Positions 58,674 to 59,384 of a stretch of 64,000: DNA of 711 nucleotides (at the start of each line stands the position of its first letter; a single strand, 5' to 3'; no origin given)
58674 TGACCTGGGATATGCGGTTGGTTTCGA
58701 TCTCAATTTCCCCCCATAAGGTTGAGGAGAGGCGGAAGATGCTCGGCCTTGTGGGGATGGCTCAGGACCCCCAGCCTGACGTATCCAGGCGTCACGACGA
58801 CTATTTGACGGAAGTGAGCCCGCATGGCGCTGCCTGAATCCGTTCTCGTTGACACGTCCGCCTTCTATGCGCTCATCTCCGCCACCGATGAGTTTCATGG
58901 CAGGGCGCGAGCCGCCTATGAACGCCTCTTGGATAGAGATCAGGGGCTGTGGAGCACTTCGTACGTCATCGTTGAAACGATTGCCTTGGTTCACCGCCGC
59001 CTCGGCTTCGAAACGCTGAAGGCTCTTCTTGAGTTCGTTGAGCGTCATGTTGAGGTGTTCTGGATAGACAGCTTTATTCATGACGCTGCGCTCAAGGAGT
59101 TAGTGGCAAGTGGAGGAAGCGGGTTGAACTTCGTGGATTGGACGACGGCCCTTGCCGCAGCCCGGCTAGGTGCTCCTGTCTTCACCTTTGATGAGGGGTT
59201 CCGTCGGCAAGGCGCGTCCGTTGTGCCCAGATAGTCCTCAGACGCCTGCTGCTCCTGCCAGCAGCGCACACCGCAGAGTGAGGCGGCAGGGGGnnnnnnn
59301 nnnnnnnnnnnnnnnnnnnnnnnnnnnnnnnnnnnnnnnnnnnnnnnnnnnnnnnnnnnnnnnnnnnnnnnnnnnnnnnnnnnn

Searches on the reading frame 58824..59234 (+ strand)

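Call 92: search_protein_families(library=pfam, proteins=[window:58824-59234:+], max_evalue=0.001)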
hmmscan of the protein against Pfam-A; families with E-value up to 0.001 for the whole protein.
window:58824-59234:+ (136 aa): 1 family
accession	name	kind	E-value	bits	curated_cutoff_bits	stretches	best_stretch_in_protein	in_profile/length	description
PF01850.27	PIN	-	2.7e-13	51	23.6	1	7-128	1-116/120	PIN domain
